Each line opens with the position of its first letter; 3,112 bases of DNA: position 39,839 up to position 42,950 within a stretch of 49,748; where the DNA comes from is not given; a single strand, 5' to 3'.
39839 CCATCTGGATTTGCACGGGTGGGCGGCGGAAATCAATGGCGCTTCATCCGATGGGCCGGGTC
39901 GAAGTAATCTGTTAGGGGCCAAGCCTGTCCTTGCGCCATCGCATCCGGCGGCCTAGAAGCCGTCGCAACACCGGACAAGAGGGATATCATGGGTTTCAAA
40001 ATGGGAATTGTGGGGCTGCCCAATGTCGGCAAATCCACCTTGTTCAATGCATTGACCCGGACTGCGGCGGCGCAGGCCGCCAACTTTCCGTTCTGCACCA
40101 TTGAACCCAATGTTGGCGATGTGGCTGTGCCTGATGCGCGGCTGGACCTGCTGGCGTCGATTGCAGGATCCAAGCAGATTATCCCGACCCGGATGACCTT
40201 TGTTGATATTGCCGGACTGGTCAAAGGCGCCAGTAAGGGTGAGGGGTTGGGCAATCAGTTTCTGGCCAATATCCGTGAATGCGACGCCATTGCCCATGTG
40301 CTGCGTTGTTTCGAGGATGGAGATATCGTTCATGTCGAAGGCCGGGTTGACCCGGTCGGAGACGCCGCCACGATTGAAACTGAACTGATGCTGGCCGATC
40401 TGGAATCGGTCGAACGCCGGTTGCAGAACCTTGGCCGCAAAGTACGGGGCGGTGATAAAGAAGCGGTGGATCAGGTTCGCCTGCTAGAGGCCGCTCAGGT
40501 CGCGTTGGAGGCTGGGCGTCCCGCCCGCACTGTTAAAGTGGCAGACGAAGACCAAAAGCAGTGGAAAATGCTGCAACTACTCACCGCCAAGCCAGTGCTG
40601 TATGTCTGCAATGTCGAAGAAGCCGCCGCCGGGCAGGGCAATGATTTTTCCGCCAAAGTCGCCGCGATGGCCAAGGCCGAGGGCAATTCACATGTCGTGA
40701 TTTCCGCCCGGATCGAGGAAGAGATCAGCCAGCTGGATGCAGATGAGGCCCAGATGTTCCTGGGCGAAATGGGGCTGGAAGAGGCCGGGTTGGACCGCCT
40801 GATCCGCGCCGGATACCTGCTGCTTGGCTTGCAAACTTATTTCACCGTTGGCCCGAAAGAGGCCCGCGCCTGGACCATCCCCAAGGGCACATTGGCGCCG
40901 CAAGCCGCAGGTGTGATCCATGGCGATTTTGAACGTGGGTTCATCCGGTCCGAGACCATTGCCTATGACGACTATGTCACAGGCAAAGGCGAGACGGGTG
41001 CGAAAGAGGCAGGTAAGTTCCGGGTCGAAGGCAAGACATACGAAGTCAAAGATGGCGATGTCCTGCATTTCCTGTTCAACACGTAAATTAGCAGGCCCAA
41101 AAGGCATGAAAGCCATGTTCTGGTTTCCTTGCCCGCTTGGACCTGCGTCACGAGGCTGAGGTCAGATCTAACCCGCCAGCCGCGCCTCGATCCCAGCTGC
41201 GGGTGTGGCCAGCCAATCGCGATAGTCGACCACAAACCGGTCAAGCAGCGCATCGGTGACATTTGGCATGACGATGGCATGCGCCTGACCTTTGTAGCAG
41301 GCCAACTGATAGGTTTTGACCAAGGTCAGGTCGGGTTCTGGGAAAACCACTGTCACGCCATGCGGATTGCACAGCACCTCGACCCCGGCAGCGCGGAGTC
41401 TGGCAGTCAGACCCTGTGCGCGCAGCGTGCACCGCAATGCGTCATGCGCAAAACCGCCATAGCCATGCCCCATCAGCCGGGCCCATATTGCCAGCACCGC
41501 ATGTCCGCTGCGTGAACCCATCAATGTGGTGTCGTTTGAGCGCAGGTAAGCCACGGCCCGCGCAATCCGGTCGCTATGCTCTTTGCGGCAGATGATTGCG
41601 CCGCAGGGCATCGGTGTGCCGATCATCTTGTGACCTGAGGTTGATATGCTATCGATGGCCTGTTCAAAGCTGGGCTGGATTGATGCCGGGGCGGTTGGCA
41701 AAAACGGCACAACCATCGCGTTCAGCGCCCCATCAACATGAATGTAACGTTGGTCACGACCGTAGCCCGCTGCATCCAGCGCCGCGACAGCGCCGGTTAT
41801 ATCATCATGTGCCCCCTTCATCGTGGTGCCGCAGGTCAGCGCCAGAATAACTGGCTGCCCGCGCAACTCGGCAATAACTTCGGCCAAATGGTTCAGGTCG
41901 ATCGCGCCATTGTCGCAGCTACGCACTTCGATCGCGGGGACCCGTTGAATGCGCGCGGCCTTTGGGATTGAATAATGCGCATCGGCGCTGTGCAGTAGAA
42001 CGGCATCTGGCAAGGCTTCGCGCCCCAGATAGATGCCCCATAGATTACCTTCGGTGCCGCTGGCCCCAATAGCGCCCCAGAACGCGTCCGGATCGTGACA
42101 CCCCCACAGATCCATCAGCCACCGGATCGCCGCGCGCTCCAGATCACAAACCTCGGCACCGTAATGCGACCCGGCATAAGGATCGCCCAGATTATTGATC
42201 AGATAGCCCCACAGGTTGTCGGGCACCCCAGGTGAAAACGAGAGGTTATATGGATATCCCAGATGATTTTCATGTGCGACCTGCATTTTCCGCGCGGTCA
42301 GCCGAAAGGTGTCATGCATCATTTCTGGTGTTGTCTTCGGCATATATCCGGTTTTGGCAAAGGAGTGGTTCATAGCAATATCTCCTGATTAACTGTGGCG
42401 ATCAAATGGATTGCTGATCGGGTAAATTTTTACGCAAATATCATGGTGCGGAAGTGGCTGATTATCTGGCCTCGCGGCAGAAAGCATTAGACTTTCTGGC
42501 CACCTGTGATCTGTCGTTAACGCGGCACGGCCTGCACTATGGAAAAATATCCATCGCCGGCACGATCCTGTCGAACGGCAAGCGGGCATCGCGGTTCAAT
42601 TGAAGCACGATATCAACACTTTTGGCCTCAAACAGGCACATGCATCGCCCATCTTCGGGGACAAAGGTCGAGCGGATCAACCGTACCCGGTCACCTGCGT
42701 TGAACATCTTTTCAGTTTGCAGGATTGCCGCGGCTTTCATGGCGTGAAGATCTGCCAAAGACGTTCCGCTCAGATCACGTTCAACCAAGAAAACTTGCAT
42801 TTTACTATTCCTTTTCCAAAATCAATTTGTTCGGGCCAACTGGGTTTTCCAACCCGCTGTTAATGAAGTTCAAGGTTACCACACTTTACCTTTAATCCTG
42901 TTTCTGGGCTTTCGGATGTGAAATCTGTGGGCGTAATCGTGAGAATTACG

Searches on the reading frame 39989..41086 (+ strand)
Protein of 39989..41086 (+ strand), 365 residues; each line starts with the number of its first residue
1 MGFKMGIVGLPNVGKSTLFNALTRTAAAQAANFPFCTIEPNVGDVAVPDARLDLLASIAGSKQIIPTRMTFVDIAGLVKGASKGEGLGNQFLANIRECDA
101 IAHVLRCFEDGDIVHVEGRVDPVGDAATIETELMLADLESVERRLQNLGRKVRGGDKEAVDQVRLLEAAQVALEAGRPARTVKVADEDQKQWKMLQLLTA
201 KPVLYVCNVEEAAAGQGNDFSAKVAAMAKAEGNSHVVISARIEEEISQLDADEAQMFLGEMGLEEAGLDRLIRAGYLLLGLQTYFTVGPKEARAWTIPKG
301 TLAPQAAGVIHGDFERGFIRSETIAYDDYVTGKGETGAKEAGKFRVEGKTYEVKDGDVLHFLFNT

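Call 52: list_cluster_members(proteins=[window:39989-41086:+, window:41168-42373:-, window:42537-42800:-, window:37784-38959:-, window:35825-37729:-, window:31413-32501:-, window:29493-30656:-, window:15347-16849:-, window:17569-18996:-, window:7985-9280:-])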
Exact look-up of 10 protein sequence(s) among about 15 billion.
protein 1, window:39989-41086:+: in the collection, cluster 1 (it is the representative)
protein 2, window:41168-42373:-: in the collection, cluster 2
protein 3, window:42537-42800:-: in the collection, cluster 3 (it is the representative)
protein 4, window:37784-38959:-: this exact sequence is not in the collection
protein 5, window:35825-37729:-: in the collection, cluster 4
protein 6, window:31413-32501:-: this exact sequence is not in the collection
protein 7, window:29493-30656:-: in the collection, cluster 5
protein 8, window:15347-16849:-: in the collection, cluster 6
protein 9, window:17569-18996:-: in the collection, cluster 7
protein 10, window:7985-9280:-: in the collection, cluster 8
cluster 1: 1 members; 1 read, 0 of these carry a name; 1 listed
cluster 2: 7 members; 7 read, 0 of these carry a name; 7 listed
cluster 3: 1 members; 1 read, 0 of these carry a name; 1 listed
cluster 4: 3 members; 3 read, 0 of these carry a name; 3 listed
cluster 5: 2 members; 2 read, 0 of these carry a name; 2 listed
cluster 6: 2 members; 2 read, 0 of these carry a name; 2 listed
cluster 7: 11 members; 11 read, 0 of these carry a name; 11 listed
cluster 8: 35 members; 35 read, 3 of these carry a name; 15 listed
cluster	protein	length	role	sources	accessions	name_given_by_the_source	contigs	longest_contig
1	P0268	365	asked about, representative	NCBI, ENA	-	-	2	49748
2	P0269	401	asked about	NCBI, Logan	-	-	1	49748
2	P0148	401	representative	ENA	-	-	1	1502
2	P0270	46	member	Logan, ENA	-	-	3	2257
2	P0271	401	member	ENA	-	-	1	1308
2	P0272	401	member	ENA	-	-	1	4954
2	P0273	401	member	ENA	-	-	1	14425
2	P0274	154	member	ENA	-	-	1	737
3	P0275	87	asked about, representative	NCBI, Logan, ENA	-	-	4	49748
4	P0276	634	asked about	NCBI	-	-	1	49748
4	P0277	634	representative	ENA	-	-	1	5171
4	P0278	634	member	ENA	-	-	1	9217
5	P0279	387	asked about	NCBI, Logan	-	-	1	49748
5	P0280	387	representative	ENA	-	-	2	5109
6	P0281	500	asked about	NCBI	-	-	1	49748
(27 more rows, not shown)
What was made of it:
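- Checked: The window is an entire contig (call 52), so its end inside the IS is an assembly break.
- The window is a whole contig (call 52). By contrast, 8 of 10 other proteins of this contig are on record with an NCBI source (call 52).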

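Call 55: find_encoding_contigs(protein=window:39989-41086:+, flank=10000, max_places=4)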
Protein window:39989-41086:+ (365 aa): 2 contigs read that carry it; 2 places shown.
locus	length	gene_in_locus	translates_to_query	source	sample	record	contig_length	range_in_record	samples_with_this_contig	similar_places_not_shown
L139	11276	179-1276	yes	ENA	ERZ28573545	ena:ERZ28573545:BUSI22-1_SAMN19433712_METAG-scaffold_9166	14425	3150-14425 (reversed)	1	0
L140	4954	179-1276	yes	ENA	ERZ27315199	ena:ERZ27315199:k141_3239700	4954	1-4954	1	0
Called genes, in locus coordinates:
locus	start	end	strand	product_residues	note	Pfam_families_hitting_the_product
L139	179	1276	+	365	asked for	PF01926:MMR_HSR1, PF02421:FeoB_N (weak), PF06071:YchF-GTPase_C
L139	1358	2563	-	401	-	PF00282:Pyridoxal_deC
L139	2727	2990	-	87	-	PF14026:SCO4226-like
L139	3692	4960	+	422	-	PF00589:Phage_integrase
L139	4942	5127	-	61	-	-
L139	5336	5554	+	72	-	-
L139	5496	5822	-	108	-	PF13340:DUF4096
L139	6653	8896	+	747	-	PF01966:HD (weak), PF18019:Cas3_HD (weak), PF00270:DEAD, PF04851:ResIII (faint), PF22590:Cas3-like_C_2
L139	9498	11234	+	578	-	PF09709:Cas_Csd1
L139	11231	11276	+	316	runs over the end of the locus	PF05107:Cas_Cas7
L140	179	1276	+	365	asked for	PF01926:MMR_HSR1, PF02421:FeoB_N (weak), PF06071:YchF-GTPase_C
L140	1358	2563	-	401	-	PF00282:Pyridoxal_deC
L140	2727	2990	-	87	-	PF14026:SCO4226-like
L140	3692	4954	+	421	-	?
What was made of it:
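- Tried and rejected: A look-up meant to retrieve the NCBI record returned only the ENA relatives (call 55).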

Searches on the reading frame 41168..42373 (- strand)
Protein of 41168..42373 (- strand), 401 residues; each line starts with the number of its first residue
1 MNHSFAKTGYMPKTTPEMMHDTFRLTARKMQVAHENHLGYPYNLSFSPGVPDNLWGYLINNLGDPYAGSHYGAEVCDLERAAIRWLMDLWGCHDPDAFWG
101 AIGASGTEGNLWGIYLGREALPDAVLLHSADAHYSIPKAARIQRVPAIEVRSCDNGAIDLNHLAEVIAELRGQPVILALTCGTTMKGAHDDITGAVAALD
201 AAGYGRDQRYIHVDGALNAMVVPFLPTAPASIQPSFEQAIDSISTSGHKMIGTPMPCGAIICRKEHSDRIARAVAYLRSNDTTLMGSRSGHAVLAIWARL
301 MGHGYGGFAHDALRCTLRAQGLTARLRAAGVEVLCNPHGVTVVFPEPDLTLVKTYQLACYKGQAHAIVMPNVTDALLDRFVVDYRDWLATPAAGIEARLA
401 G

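Call 10: search_protein_families(library=pfam, proteins=[window:41168-42373:-], max_evalue=0.01)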
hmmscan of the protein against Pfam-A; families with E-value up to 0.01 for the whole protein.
window:41168-42373:- (401 aa): 1 family
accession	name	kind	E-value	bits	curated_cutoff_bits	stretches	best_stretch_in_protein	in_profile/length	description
PF00282.25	Pyridoxal_deC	-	4.4e-19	68.9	27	1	125-343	147-370/375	Pyridoxal-dependent decarboxylase conserved domain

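Call 46: find_homologous_proteins(query=window:41168-42373:-, max_evalue=1e-50)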
Query window:41168-42373:- (401 aa): 1184 proteins with E <= 1e-50 among 8000 candidates; the best 120 are listed.
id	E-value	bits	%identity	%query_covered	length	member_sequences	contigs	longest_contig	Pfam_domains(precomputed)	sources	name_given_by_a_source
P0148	1.0e-271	919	98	100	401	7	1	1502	PF00282.26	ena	-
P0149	1.8e-223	760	85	94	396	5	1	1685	PF00282.26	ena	-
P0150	8.3e-223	758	82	99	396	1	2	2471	PF00282.26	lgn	-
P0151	1.1e-221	754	81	99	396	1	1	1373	PF00282.26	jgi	jgi:histidine decarboxylase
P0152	2.9e-219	746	83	97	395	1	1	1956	PF00282.26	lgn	-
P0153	1.7e-191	655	74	97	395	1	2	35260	PF00282.26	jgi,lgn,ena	-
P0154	1.3e-189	649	74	96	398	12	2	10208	PF00282.26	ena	-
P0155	7.3e-185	633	59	98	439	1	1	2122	PF00282.26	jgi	jgi:histidine decarboxylase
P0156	8.5e-185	633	72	93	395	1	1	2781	PF00282.26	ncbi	-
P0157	1.1e-184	632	70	97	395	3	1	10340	PF00282.26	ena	-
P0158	3.1e-184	631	70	97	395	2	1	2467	PF00282.26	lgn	-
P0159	3.4e-183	627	72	92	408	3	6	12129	PF00282.26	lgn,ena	-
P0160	9.0e-183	626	72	92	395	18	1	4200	PF00282.26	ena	-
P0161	2.9e-181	621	71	93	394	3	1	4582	PF00282.26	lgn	-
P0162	2.9e-181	621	69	97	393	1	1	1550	PF00282.26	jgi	jgi:histidine decarboxylase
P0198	6.2e-177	607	72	94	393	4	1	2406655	PF00282.26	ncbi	-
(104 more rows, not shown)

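Call 47: find_encoding_contigs(protein=P0153, flank=8000, max_places=2)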
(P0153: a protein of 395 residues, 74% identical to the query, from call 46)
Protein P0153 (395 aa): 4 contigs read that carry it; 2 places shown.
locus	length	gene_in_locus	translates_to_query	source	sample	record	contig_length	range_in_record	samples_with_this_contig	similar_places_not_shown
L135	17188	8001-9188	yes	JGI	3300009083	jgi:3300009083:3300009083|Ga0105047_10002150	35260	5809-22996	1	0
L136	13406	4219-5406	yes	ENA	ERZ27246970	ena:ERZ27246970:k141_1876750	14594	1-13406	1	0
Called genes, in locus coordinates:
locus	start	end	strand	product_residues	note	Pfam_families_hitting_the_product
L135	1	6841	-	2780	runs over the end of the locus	PF10091:Glycoamylase, PF06165:GH94_b-supersand, PF17167:Glyco_hydro_94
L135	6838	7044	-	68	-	-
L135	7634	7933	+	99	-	-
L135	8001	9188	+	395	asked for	PF00282:Pyridoxal_deC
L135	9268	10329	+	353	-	-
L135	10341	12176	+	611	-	-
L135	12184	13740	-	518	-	PF00486:Trans_reg_C (faint)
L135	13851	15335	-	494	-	PF00324:AA_permease, PF13520:AA_permease_2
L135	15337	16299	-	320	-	PF00892:EamA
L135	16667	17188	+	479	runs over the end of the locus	PF13396:PLDc_N, PF13091:PLDc_2, PF00614:PLDc (weak)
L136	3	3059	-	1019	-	?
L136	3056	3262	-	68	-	-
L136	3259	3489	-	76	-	-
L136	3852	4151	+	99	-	-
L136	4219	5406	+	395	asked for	PF00282:Pyridoxal_deC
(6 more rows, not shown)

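Call 48: find_encoding_contigs(protein=P0198, flank=8000, max_places=1)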
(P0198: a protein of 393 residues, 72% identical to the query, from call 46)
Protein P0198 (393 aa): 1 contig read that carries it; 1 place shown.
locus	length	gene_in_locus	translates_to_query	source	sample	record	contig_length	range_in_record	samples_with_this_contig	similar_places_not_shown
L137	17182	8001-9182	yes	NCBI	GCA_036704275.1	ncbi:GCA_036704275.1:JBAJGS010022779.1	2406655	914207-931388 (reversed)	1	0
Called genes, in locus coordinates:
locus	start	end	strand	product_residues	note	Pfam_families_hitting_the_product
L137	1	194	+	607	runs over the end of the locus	PF03717:PBP_dimer, PF00905:Transpeptidase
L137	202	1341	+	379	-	PF01098:FTSW_RODA_SPOVE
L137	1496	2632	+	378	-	PF02826:2-Hacid_dh_C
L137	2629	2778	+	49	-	-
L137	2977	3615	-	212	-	PF07179:SseB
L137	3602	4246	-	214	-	PF03167:UDG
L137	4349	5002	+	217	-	PF00005:ABC_tran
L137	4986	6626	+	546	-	-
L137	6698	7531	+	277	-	PF00793:DAHP_synth_1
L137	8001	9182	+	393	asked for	PF00282:Pyridoxal_deC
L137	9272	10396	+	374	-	-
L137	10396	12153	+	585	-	-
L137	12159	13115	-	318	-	-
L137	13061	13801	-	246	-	-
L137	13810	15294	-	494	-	PF00324:AA_permease, PF13520:AA_permease_2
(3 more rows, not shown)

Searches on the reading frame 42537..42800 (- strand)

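Call 10: search_protein_families(library=pfam, proteins=[window:42537-42800:-], max_evalue=0.01)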
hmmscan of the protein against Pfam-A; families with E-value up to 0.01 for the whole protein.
window:42537-42800:- (87 aa): 1 family
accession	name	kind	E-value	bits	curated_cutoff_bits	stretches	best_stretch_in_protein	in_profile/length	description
PF14026.12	SCO4226-like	-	2.1e-12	47.5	28.5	1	4-81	1-75/76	Nickel responsive protein SCO4226-like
